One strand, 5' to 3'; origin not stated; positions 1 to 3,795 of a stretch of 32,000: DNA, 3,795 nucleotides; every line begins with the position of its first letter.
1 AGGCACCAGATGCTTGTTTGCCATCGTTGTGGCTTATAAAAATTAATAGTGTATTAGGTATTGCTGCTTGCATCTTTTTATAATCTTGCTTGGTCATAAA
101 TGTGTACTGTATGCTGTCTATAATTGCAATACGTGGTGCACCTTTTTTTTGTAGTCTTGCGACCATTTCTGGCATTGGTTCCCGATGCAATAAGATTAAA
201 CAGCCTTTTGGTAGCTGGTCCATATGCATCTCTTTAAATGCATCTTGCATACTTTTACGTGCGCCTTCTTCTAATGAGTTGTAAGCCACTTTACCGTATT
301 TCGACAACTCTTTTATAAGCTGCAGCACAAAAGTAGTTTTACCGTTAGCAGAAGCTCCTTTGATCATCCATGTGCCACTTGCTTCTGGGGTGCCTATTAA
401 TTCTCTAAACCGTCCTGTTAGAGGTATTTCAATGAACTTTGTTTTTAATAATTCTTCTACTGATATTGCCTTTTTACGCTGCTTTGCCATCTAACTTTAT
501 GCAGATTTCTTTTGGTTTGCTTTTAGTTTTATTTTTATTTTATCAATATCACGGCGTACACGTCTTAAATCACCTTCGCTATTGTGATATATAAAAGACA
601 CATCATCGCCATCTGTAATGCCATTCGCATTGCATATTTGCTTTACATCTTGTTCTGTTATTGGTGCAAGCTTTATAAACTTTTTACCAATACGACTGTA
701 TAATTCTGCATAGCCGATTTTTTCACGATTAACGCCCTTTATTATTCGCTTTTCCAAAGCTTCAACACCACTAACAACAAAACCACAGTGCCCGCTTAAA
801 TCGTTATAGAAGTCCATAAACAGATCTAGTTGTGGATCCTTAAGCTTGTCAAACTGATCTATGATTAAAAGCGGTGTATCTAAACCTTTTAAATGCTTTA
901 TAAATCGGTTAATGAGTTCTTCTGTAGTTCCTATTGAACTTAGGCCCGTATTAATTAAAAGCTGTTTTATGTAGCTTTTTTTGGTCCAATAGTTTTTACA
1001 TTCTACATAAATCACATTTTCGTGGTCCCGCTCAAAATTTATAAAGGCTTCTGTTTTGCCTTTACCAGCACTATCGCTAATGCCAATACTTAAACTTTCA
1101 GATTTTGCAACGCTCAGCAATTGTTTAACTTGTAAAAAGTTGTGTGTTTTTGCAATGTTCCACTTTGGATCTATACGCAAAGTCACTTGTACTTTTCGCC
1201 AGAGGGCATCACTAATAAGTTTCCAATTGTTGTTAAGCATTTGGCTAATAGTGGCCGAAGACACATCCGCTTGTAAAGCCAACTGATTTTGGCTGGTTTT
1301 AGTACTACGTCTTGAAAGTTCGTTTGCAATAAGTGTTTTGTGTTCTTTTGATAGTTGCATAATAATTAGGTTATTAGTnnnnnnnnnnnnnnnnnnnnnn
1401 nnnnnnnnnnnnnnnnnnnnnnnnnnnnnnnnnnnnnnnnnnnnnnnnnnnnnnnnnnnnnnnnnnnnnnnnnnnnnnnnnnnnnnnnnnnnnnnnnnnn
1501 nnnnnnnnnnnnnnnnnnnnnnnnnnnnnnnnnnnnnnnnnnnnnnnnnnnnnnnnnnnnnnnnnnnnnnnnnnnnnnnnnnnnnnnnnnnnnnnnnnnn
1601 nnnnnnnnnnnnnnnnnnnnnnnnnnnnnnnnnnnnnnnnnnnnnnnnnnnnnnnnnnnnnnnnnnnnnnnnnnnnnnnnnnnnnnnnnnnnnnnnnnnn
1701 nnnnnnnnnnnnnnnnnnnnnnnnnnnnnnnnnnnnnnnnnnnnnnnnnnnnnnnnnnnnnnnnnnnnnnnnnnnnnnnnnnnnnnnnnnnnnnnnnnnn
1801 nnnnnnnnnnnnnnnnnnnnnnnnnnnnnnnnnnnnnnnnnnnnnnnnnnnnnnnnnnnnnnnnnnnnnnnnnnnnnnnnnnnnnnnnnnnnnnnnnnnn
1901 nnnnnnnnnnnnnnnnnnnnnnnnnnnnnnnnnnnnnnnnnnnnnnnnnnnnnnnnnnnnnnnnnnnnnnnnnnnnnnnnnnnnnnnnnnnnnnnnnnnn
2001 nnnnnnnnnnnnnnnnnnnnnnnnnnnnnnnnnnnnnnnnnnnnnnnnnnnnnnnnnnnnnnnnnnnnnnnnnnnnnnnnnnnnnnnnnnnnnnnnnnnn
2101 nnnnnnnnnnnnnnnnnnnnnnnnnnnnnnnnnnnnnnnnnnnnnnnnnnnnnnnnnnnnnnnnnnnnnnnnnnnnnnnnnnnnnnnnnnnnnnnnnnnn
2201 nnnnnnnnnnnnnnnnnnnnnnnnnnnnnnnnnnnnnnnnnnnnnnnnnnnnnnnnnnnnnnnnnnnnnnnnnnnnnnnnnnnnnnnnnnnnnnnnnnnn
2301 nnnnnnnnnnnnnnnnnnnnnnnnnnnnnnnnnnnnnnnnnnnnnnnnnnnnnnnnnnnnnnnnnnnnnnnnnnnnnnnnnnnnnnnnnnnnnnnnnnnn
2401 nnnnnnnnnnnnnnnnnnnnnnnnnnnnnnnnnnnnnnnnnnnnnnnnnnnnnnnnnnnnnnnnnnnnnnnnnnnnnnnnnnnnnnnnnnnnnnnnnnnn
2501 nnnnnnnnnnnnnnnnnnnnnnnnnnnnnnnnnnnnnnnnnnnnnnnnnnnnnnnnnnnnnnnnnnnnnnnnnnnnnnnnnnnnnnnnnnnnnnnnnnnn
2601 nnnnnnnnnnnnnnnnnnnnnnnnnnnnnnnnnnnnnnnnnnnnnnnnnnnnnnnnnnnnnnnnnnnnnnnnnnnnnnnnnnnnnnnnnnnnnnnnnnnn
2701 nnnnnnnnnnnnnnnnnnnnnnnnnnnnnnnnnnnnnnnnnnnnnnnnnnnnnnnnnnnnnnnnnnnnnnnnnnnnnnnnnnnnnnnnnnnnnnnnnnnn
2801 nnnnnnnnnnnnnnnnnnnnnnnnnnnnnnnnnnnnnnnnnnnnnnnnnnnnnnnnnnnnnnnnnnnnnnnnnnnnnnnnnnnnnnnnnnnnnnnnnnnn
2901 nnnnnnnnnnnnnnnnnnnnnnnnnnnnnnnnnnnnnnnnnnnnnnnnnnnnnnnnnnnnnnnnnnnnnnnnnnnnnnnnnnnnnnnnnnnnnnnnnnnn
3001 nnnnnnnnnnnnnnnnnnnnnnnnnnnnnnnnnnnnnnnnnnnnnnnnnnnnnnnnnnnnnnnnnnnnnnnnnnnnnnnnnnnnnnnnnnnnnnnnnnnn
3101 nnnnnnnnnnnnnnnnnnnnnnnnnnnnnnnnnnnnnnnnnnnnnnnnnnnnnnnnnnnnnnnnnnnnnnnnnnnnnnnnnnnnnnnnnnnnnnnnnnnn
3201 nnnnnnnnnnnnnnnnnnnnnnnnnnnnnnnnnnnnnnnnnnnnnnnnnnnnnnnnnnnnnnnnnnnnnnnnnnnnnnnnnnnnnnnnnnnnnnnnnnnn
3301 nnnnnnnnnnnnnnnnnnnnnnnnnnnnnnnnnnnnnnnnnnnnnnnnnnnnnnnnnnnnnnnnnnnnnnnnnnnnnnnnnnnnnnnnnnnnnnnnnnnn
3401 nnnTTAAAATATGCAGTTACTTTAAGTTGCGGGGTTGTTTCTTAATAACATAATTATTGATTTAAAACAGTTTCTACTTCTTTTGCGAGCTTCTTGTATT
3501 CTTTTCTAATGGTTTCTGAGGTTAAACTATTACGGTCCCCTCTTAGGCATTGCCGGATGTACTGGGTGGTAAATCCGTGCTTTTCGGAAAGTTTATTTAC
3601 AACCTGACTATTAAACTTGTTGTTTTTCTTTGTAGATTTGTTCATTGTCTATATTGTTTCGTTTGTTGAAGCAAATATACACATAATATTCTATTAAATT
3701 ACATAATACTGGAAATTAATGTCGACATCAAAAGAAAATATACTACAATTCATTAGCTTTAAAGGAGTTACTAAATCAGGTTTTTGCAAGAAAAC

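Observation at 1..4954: Mu-like transposable prophage end in a Flavobacteriia-type chromosome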

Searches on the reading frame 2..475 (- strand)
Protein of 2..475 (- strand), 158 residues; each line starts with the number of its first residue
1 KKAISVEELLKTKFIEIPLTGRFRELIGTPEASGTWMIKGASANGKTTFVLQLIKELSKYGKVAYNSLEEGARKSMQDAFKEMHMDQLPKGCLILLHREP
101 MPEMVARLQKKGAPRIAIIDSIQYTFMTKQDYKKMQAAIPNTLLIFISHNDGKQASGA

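Call 7: search_protein_families(library=ncbifam, proteins=[window:2-475:-], max_evalue=0.01)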
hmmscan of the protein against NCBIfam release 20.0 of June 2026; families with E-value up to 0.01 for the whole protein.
window:2-475:- (158 aa): 3 families
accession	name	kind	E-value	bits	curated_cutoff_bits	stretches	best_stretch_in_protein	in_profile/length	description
TIGR00416.1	sms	equivalog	7.5e-06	24.9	403.05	1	34-128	95-185/454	DNA repair protein RadA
NF041053.1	CobW_rel_Se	equivalog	0.0015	18.3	180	0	38-120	6-91/195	CobW-related selenoprotein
TIGR00176.1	mobB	equivalog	0.0049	16.9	76.2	0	38-64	4-31/155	molybdopterin-guanine dinucleotide biosynthesis protein B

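Call 60: search_protein_families(library=phrogs, proteins=[window:2-475:-], max_evalue=0.001)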
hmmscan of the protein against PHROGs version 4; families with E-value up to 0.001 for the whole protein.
window:2-475:- (158 aa): 3 families
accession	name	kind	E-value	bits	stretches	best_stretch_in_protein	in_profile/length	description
phrog_6891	-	other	2.5e-50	172.9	1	2-157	11-165/310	ATPase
phrog_97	-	other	0.00052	20.3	1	37-133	77-184/506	UvsX-like recombinase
phrog_239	-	DNA, RNA and nucleotide metabolism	0.00052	20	1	24-82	349-409/801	DNA primase/helicase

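Call 86: search_protein_families(library=pfam, proteins=[window:2-475:-], max_evalue=1)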
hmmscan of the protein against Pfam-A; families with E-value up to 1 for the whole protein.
window:2-475:- (158 aa): 12 families
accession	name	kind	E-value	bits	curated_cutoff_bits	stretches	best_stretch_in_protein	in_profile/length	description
PF13173.12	AAA_14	-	0.00012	22.5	27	1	37-90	6-60/129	AAA domain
PF07088.17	GvpD_P-loop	-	0.0031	17.9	24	1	32-85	9-57/189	GvpD gas vesicle protein, P-loop domain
PF03796.21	DnaB_C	-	0.0058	16.5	27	1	33-147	19-135/255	DnaB-like helicase C terminal domain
PF25199.1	nSTAND_NTPase5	-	0.0078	16.5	34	1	18-77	23-85/145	Novel STAND NTPase 5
PF03205.20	MobB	-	0.013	15.8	26.6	1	38-61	4-27/133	Molybdopterin guanine dinucleotide synthesis protein B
PF06745.19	ATPase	-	0.014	15.2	26.6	1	35-86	21-73/231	KaiC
PF01637.24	ATPase_2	-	0.025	14.8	33.2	1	38-126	25-123/225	ATPase domain predominantly from Archaea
PF20720.3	nSTAND3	-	0.057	13.6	27.2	1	24-71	8-57/155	Novel STAND NTPase 3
PF13481.12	AAA_25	-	0.062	13.4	27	1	33-124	33-154/195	AAA domain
PF13401.12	AAA_22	-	0.066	14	27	1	37-126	9-96/130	AAA domain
PF13479.12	AAA_24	-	0.14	12.4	27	1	37-96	6-47/195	AAA domain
PF02492.25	cobW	-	0.25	11.4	20.7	1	38-119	5-89/180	CobW/HypB/UreG, nucleotide-binding domain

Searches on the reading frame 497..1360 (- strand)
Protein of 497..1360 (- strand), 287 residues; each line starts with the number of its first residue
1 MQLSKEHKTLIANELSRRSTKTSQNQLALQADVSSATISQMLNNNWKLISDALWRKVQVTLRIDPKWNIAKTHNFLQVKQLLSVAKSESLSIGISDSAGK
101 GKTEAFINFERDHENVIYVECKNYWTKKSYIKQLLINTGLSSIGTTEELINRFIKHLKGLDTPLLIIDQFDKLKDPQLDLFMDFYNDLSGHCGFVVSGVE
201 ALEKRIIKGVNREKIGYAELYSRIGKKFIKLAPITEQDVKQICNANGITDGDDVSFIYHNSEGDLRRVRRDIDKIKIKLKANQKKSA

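Call 3: search_protein_families(library=pfam, proteins=[window:497-1360:-], max_evalue=0.1)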
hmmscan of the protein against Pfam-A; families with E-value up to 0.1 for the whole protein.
window:497-1360:- (287 aa): 4 families
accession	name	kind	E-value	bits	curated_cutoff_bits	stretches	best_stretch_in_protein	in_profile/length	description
PF13401.12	AAA_22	-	1.5e-11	45.2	27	1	98-205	14-129/130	AAA domain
PF00356.27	LacI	-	0.00051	20.2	27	1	28-57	6-34/46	Bacterial regulatory proteins, lacI family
PF09077.16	Phage-MuB_C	-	0.0046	17.3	25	1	222-259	1-37/78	Mu B transposition protein, C terminal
PF01381.28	HTH_3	-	0.059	13.9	23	0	21-44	9-32/55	Helix-turn-helix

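Call 4: search_protein_families(library=phrogs, proteins=[window:497-1360:-], max_evalue=0.01)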
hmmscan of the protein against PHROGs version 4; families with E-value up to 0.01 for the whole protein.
window:497-1360:- (287 aa): 3 families
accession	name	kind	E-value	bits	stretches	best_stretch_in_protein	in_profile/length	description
phrog_296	-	integration and excision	1.1e-41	144.3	1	19-278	238-501/626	DNA transposition protein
phrog_8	-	transcription regulation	0.00088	19.8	1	10-269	162-341/346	transcriptional regulator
phrog_3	-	transcription regulation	0.0046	17.8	1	6-84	84-167/430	transcriptional repressor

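Call 7: search_protein_families(library=ncbifam, proteins=[window:497-1360:-], max_evalue=0.01)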
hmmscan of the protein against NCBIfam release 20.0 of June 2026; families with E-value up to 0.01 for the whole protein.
window:497-1360:- (287 aa): 1 family
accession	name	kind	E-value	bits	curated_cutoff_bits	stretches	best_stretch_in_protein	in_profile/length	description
NF047341.1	lactose_RbsR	equivalog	0.0042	16.5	382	0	21-58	2-39/331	ribose utilization transcriptional repressor RbsR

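Call 17: find_encoding_contigs(protein=window:497-1360:-, flank=10000, max_places=6)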
Protein window:497-1360:- (287 aa): no gene with exactly this product is on record in the collection.

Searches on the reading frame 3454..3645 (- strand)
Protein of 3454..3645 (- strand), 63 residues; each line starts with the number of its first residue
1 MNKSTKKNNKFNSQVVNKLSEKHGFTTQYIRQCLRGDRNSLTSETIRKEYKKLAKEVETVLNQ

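Call 3: search_protein_families(library=pfam, proteins=[window:3454-3645:-], max_evalue=0.1)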
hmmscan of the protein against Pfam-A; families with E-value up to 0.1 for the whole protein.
window:3454-3645:- (63 aa): 3 families
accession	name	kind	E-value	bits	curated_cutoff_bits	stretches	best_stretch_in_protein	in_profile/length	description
PF22083.2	I-HmuI_NUMOD-like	-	0.028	14.4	27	1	9-39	10-38/46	DNA endonuclease I-HmuI-like, NUMOD-like domain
PF11434.14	CHIPS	-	0.036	14.4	25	1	2-52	20-66/91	Chemotaxis-inhibiting protein CHIPS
PF25629.1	Fimo_NCAP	-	0.062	13.1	27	0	5-59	198-248/266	Fimovirus nucleocapsid protein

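Call 4: search_protein_families(library=phrogs, proteins=[window:3454-3645:-], max_evalue=0.01)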
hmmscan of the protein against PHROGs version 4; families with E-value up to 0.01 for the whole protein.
window:3454-3645:- (63 aa): 0 families

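Call 7: search_protein_families(library=ncbifam, proteins=[window:3454-3645:-], max_evalue=0.01)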
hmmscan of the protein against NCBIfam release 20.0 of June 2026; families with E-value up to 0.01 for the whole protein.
window:3454-3645:- (63 aa): 0 families

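Call 86: search_protein_families(library=pfam, proteins=[window:3454-3645:-], max_evalue=1)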
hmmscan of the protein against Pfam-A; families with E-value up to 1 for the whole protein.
window:3454-3645:- (63 aa): 3 families
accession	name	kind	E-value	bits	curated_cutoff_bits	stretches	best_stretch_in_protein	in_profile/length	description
PF22083.2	I-HmuI_NUMOD-like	-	0.028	14.4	27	1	9-39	10-38/46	DNA endonuclease I-HmuI-like, NUMOD-like domain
PF11434.14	CHIPS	-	0.036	14.4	25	1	2-52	20-66/91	Chemotaxis-inhibiting protein CHIPS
PF25629.1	Fimo_NCAP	-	0.062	13.1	27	1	5-59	198-248/266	Fimovirus nucleocapsid protein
